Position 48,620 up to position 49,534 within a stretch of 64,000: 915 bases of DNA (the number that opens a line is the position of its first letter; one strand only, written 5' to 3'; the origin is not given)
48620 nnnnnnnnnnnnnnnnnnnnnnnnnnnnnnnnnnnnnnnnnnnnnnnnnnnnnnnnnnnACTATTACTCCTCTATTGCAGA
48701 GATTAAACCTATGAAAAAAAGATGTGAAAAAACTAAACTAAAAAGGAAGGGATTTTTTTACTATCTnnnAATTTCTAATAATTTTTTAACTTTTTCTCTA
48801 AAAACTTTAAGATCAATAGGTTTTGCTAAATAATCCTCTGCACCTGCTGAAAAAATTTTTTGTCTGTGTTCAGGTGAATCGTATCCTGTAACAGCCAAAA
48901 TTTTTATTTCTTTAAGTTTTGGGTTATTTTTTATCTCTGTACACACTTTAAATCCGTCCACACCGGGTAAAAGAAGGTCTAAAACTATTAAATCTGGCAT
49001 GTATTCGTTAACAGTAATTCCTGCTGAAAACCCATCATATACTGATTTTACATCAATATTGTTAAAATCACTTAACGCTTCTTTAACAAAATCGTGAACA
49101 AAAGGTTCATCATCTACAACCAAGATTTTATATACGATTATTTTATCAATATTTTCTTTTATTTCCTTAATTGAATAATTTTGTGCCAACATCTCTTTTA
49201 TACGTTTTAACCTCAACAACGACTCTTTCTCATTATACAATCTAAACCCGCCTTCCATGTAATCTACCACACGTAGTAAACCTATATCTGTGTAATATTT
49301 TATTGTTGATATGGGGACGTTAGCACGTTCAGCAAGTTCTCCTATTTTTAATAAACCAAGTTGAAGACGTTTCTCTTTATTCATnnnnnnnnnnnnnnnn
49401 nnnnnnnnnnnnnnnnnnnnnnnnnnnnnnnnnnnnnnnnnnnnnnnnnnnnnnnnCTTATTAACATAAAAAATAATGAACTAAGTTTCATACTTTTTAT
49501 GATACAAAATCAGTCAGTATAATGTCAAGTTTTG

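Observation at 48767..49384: Inverted-order one-component regulator: MerR-type HTH at the N-terminus, receiver domain at the C-terminus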

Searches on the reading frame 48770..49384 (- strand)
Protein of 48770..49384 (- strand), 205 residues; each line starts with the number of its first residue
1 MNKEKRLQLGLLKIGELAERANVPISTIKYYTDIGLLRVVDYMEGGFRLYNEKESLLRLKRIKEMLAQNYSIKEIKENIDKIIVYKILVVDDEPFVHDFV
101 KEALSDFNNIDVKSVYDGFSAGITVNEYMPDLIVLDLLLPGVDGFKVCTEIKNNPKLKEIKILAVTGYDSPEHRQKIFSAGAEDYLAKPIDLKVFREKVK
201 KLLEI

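Call 4: search_protein_families(library=pfam, proteins=[window:48770-49384:-], max_evalue=1)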
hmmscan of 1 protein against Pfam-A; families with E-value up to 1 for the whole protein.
window:48770-49384:- (205 aa): 3 families
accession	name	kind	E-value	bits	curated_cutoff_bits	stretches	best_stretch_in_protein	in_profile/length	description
PF00072.30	Response_reg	-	6.9e-24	84.6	30.2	1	87-199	1-110/111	Response regulator receiver domain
PF13411.12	MerR_1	-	5.2e-14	52.5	21.6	1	13-80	2-67/69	MerR HTH family regulatory protein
PF00376.29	MerR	-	3.6e-09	36.7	28.2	1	13-50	1-38/38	MerR family regulatory protein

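Call 5: search_protein_families(library=ncbifam, proteins=[window:48770-49384:-], max_evalue=1)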
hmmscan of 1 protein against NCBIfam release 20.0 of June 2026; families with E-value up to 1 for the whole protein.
window:48770-49384:- (205 aa): 108 families (the best 25 are shown)
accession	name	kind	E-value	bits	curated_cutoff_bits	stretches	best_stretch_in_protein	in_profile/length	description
NF007135.0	PRK09581.1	equivalog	8.9e-21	74.2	474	1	86-203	4-120/457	PleD family two-component system response regulator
TIGR02154.1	PhoB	equivalog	4.2e-19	68.7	296.2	1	86-202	4-119/226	phosphate regulon transcriptional regulator PhoB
NF041866.1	EpsW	equivalog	1.1e-18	67.1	200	1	86-203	7-125/131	exopolysaccharide biosynthesis response regulator EpsW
NF008318.0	PRK11107.1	equivalog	1.3e-16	59.9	890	1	68-199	651-781/920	two-component sensor histidine kinase BarA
NF045944.1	ResRegRpaBCyano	equivalog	2e-16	60.1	330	1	88-203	1-112/229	response regulator transcription factor RpaB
NF040534.1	resp_reg_YycF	equivalog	1.4e-15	57.2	340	1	86-200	2-112/231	response regulator YycF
NF011896.0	PRK15369.1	equivalog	1.5e-15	57.4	242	1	84-188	3-106/211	two component system response regulator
NF040689.1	MtrAB_MtrA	equivalog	6.6e-15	55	300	1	87-200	1-110/219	MtrAB system response regulator MtrA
TIGR02875.1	spore_0_A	equivalog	7.5e-15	54.9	200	1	86-203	4-122/262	sporulation transcription factor Spo0A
NF053854.1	RespRegPhoBBctds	equivalog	9.3e-15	54.6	270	1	87-203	1-115/225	two-component system response regulator PhoB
TIGR01387.1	cztR_silR_copR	subfamily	6.9e-14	52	279.2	1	87-203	1-114/218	heavy metal response regulator transcription factor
NF007005.1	PRK09468.1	equivalog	1e-13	51.3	331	1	85-201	4-117/237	osmolarity response regulator transcription factor OmpR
NF038297.2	hybrid_HK_HrmK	equivalog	1.3e-13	50.5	725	1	76-201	481-606/607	hybrid histidine kinase/response regulator HrmK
NF041733.1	resp_reg_CseB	equivalog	1.9e-13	50.4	350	1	86-203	2-115/228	two-component system response regulator CseB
NF007982.1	PRK10710.1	equivalog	2.7e-13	50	380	1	84-203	7-122/235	envelope stress response regulator BaeR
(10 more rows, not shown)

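Call 6: find_homologous_proteins(query=window:48770-49384:-, max_evalue=0.001)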
Query window:48770-49384:- (205 aa): 916 proteins with E <= 0.001 among 1533 candidates; the best 120 are listed.
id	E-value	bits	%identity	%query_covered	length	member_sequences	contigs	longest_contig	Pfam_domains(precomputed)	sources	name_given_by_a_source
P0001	3.7e-126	436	100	100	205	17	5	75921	PF00376.30,PF13411.13,PF00072.31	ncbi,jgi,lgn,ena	-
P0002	1.0e-110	386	86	100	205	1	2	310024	PF00376.30,PF13411.13,PF00072.31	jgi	jgi:CheY-like chemotaxis protein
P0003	5.3e-110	384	85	100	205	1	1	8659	PF00376.30,PF13411.13,PF00072.31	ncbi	-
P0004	9.8e-110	383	85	100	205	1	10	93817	PF00376.30,PF13411.13,PF00072.31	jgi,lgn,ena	-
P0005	1.1e-109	383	85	100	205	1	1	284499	PF00376.30,PF13411.13,PF00072.31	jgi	jgi:CheY-like chemotaxis protein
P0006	3.2e-109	381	85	100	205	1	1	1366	PF00376.30,PF13411.13,PF00072.31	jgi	jgi:CheY-like chemotaxis protein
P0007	7.2e-109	380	85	100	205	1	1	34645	PF00376.30,PF13411.13,PF00072.31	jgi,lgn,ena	-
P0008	9.1e-109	380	85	100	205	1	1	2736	PF00376.30,PF13411.13,PF00072.31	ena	-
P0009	4.3e-103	361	80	100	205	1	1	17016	PF00376.30,PF13411.13,PF00072.31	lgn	-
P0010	6.0e-103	361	81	100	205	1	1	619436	PF00376.30,PF13411.13,PF00072.31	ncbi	-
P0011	9.0e-103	360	81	100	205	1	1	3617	PF00376.30,PF13411.13,PF00072.31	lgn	-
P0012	3.7e-102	358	79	100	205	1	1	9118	PF00376.30,PF13411.13,PF00072.31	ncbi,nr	ncbi:MAG: response regulator [Endomicrobia bacterium]|nr:response regulator [Endomicrobiia bacterium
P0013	8.7e-102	357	81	100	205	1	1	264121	PF00376.30,PF13411.13,PF00072.31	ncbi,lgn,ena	-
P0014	1.9e-101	356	80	100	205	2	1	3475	PF00376.30,PF13411.13,PF00072.31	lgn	-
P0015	7.7e-101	354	79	100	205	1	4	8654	PF00376.30,PF13411.13,PF00072.31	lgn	-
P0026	5.0e-94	331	73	99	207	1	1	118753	PF00376.30,PF13411.13,PF00072.31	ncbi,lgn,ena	-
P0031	8.4e-90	318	69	100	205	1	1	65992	PF00376.30,PF13411.13,PF00072.31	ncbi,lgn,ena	-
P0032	2.8e-88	313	68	99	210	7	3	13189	PF00376.30,PF13411.13,PF00072.31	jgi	-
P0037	4.4e-57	211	52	95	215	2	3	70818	PF00376.30,PF13411.13,PF00072.31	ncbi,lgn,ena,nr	ncbi:MAG: response regulator [Elusimicrobia bacterium]|nr:response regulator [Elusimicrobiota bacter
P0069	5.6e-54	201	51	95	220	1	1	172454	PF00376.30,PF13411.13,PF00072.31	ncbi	ncbi:MAG: response regulator [Elusimicrobiota bacterium]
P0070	6.0e-54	201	49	98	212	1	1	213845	PF00376.30,PF13411.13,PF00072.31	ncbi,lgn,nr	ncbi:MAG: Sensor histidine kinase RcsC [Elusimicrobia bacterium]|nr:Sensor histidine kinase RcsC [El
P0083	3.5e-53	198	50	98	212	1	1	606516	PF00376.30,PF13411.13,PF00072.31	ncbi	-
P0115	2.4e-49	186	47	94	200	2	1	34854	PF00376.30,PF13411.13,PF00072.31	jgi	-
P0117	3.6e-49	185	48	95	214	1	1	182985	PF00376.30,PF13411.13,PF00072.31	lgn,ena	-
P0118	6.5e-49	184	49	95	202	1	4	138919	PF00376.30,PF13411.13,PF00072.31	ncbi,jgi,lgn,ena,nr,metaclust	ncbi:MAG: hypothetical protein A2252_11025 [Elusimicrobia bacterium RIFOXYA2_FULL_39_19]|nr:MAG: hyp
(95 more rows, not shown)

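Call 8: find_encoding_contigs(protein=window:48770-49384:-, flank=10000, max_places=4)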
Protein window:48770-49384:- (205 aa): 11 contigs read that carry it; 4 places shown.
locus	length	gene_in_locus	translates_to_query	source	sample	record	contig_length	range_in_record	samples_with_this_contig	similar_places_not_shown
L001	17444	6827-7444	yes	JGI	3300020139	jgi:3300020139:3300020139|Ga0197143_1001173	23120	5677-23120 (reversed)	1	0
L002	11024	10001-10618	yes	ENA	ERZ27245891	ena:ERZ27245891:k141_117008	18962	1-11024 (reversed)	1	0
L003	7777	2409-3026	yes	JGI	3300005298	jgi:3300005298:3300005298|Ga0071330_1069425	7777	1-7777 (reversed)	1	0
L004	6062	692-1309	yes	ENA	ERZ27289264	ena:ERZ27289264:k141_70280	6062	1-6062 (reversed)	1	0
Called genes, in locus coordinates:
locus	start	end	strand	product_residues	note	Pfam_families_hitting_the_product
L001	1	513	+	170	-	?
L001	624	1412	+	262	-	-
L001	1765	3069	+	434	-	PF07498:Rho_N, PF07497:Rho_RNA_bind, PF00006:ATP-synt_ab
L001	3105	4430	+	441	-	PF07690:MFS_1, PF13347:MFS_2 (weak), PF07690:MFS_1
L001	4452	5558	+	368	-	PF00696:AA_kinase, PF01472:PUA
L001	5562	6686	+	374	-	PF01926:MMR_HSR1, PF02421:FeoB_N (faint), PF02824:TGS (weak), PF06071:YchF-GTPase_C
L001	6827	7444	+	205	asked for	PF00376:MerR, PF13411:MerR_1, PF00072:Response_reg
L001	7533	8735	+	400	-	PF00988:CPSase_sm_chain, PF00117:GATase, PF07722:Peptidase_C26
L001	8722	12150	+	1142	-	PF25596:CPSase_L_D1, PF02786:CPSase_L_D2, PF07478:Dala_Dala_lig_C, PF13535:ATP-grasp_4, PF02787:CPSase_L_D3, PF25596:CPSase_L_D1, PF02222:ATP-grasp, PF02786:CPSase_L_D2, +8 more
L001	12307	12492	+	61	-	PF00962:A_deaminase (weak)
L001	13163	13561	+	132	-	-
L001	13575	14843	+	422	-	PF16575:CLP1_P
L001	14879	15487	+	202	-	PF01865:PhoU_div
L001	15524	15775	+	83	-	PF03144:GTP_EFTU_D2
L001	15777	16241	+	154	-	PF02367:TsaE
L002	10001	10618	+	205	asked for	PF00376:MerR, PF13411:MerR_1, PF00072:Response_reg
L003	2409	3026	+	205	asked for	PF00376:MerR, PF13411:MerR_1, PF00072:Response_reg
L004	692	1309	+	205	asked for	PF00376:MerR, PF13411:MerR_1, PF00072:Response_reg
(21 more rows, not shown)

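Call 11: find_related_loci(query=A1, collection=genome_contigs, flank=8000)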
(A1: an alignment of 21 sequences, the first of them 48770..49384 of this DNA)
Query A1 (205 aa) in genome_contigs; peptide patterns used: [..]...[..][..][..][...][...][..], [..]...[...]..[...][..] (x = any residue, [..] = any of these).
600 stretches matched a pattern (row limit reached: there are more); 562 encode a relative of the query (tblastn E <= 1e-3); the best 80 are kept; 80 distinct loci.
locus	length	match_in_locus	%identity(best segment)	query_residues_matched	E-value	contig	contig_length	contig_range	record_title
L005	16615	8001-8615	75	1-205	1e-89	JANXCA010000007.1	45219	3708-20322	MAG: Endomicrobia bacterium isolate SKYB53 NODE_7_length_45219_cov_6.357937, whole genome shotgun sequence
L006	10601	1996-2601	48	5-205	5e-58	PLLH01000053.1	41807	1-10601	MAG: Elusimicrobia bacterium isolate fen_1177 73.20120800_E3X.47_contig_2153, whole genome shotgun sequence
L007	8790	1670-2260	50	11-205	1e-56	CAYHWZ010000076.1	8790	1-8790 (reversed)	MAG TPA_asm: uncultured Elusimicrobia bacterium isolate ERP119705_co15_595 genome assembly, contig: NODE_9695_length_879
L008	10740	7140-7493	35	87-205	3e-19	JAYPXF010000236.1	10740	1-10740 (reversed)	MAG: Verrucomicrobiales bacterium isolate 139587_S188_vamb_bins.tsv.130_sub NODE_6285_length_10740_cov_5.015255, whole g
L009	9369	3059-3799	33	84-205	5e-19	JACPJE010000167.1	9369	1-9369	MAG: Candidatus Latescibacterota bacterium isolate NC_groundwater_459_Ag_B-0.1um_64_11 S34_3B_scaffold_326801, whole gen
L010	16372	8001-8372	35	80-205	2e-18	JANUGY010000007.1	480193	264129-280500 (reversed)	Massilia kyonggiensis strain JCM 19189 7, whole genome shotgun sequence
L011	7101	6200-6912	38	86-191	2e-18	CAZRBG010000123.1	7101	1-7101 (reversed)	MAG TPA_asm: uncultured Pirellulales bacterium isolate binchicken_co17_49 genome assembly, contig: NODE_20614_length_710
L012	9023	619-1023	34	60-193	2e-18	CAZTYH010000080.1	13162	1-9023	MAG TPA_asm: uncultured Verrucomicrobiota bacterium isolate SRP241326_co1_344 genome assembly, contig: NODE_6499_length_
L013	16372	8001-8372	34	80-205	3e-18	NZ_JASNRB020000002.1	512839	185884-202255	Massilia sp. YIM B02787 NODE_2_length_512839_cov_87.044135, whole genome shotgun sequence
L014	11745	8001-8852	35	81-205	3e-18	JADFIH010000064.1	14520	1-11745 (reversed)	MAG: Proteobacteria bacterium isolate B38T1L10 B38T1L10_NODE6339, whole genome shotgun sequence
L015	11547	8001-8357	38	84-203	5e-18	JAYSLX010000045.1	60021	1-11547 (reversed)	MAG: Geobacteraceae bacterium isolate GFS_10510 GFS_10510_44, whole genome shotgun sequence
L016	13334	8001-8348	35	86-203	1e-17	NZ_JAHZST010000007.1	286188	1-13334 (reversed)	Shewanella nanhaiensis strain NR704-98 seq7, whole genome shotgun sequence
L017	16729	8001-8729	36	66-205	3e-17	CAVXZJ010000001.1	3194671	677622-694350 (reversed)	MAG: uncultured Alphaproteobacteria bacterium isolate MFD04967.bin.1.57 genome assembly, contig: contig_1713, whole geno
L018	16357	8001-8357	33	86-205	4e-17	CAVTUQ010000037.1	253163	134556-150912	MAG: uncultured delta proteobacterium isolate MFD04944.bin.4.678 genome assembly, contig: contig_52111, whole genome sho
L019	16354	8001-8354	35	81-203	6e-17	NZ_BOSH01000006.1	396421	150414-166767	Paenibacillus sp. J2TS4 sequence06, whole genome shotgun sequence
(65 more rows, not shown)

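Call 12: find_encoding_contigs(protein=P0010, flank=8000, max_places=1)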
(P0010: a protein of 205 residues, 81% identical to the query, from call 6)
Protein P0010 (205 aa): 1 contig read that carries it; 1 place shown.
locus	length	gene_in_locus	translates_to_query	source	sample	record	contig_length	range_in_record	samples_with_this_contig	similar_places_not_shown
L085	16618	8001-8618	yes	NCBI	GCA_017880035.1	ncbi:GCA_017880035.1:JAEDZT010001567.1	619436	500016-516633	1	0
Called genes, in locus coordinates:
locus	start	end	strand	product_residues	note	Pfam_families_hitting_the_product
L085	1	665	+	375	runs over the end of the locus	PF13224:DUF4032 (weak), PF00990:GGDEF, PF16561:AMPK1_CBM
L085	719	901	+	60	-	-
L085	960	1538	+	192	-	PF13207:AAA_17, PF13238:AAA_18 (weak)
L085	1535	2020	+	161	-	PF00383:dCMP_cyt_deam_1, PF14437:MafB19-deam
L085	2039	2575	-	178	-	PF00334:NDK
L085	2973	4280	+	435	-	PF07498:Rho_N, PF07497:Rho_RNA_bind, PF00006:ATP-synt_ab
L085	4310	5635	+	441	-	PF07690:MFS_1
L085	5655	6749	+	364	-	PF00696:AA_kinase, PF01472:PUA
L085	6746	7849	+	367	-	PF01926:MMR_HSR1, PF02421:FeoB_N (weak), PF02824:TGS (weak), PF06071:YchF-GTPase_C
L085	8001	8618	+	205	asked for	PF00376:MerR, PF13411:MerR_1, PF00072:Response_reg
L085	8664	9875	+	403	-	PF00988:CPSase_sm_chain, PF00117:GATase, PF07722:Peptidase_C26 (weak)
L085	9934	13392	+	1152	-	PF25596:CPSase_L_D1, PF02786:CPSase_L_D2, PF07478:Dala_Dala_lig_C, PF13535:ATP-grasp_4, PF02787:CPSase_L_D3, PF25596:CPSase_L_D1, PF02222:ATP-grasp, PF02655:ATP-grasp_3, +6 more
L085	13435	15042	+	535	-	PF02554:CstA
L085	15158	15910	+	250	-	PF17032:Zn_ribbon_15 (faint), PF18912:DZR_2 (faint), PF12773:DZR, PF13240:Zn_Ribbon_1 (weak), PF13248:Zn_ribbon_3 (faint), PF24463:DUF7577 (faint), PF13240:Zn_Ribbon_1 (weak), PF18935:DUF5683 (faint)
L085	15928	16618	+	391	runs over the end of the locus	PF18998:Flg_new_2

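Call 13: find_encoding_contigs(protein=P0031, flank=8000, max_places=1)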
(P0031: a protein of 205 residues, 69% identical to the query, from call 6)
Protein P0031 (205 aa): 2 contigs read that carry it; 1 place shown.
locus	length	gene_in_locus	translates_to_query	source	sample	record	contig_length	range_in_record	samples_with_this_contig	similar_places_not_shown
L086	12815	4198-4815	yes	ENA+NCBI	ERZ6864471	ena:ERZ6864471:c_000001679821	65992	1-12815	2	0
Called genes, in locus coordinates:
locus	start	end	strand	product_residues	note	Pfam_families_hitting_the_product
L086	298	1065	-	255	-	PF00731:AIRC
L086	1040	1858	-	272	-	PF02540:NAD_synthase (weak), PF00733:Asn_synthase (weak), PF06508:QueC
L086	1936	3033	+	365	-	PF00696:AA_kinase, PF01472:PUA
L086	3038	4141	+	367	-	PF01926:MMR_HSR1, PF06071:YchF-GTPase_C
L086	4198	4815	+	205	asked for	PF00376:MerR, PF13411:MerR_1, PF00072:Response_reg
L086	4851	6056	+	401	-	PF00988:CPSase_sm_chain, PF00117:GATase, PF07722:Peptidase_C26 (weak)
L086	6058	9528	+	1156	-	PF25596:CPSase_L_D1, PF02786:CPSase_L_D2, PF07478:Dala_Dala_lig_C (weak), PF02787:CPSase_L_D3, PF25596:CPSase_L_D1, PF02222:ATP-grasp, PF02786:CPSase_L_D2, PF02142:MGS, +4 more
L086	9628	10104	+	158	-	PF00072:Response_reg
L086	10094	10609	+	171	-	-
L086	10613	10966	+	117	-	PF02261:Asp_decarbox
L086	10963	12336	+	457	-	PF07969:Amidohydro_3 (faint), PF01979:Amidohydro_1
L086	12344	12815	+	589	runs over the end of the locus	PF12705:PDDEXK_1, PF13492:GAF_3 (weak), PF00990:GGDEF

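Call 14: find_encoding_contigs(protein=P0037, flank=8000, max_places=1)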
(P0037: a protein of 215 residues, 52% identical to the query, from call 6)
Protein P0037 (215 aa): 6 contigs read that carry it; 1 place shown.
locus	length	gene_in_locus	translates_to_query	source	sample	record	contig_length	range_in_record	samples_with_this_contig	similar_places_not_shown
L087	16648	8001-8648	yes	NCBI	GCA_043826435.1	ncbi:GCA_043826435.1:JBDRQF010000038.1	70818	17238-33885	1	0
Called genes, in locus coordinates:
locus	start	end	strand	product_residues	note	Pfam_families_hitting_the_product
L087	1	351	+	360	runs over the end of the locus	PF04230:PS_pyruv_trans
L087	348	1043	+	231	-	PF18075:FtsX_ECD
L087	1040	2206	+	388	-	PF01551:Peptidase_M23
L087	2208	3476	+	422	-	PF22694:CtpB_N-like (faint), PF00595:PDZ, PF13180:PDZ_2, PF17820:PDZ_6, PF03572:Peptidase_S41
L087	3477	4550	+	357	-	PF04748:Polysacc_deac_2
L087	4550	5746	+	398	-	PF00814:TsaD, PF22521:HypF_C_2 (weak)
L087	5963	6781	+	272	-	PF00731:AIRC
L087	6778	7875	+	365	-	PF01969:Ni_insertion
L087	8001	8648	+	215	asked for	PF13411:MerR_1, PF00376:MerR (weak), PF00072:Response_reg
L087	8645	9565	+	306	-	-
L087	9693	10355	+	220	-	-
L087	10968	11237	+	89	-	-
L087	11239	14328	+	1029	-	PF00041:fn3 (faint), PF13585:CHU_C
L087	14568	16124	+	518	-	PF13729:TraF_2 (weak)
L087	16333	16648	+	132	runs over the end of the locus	-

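Call 15: find_encoding_contigs(protein=P0070, flank=8000, max_places=1)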
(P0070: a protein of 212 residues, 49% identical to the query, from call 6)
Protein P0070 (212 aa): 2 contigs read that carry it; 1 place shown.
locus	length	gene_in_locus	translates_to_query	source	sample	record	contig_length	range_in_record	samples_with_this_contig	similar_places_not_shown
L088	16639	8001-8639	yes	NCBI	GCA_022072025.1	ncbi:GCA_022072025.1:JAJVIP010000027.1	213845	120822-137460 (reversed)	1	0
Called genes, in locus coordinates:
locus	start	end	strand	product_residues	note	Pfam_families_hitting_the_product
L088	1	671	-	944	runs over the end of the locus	PF05226:CHASE2, PF00069:Pkinase, PF07714:PK_Tyr_Ser-Thr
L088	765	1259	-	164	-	PF00027:cNMP_binding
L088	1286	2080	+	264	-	PF00117:GATase, PF07722:Peptidase_C26 (weak)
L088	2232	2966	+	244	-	PF01926:MMR_HSR1 (faint), PF07650:KH_2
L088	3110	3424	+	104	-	PF00166:Cpn10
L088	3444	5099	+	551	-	PF00118:Cpn60_TCP1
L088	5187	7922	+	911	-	PF00133:tRNA-synt_1, PF09334:tRNA-synt_1g, PF13603:tRNA-synt_1_2 (weak), PF09334:tRNA-synt_1g, PF08264:Anticodon_1, PF10458:Val_tRNA-synt_C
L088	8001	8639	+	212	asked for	PF00376:MerR, PF13411:MerR_1, PF00072:Response_reg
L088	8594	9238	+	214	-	-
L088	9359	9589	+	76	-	PF02201:SWIB, PF26291:SWIB_eIF2D (weak)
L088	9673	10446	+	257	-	PF00106:adh_short, PF08659:KR, PF13561:adh_short_C2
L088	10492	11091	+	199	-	PF00990:GGDEF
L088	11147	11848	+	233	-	-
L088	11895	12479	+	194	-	PF01726:LexA_DNA_bind, PF00717:Peptidase_S24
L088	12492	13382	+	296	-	-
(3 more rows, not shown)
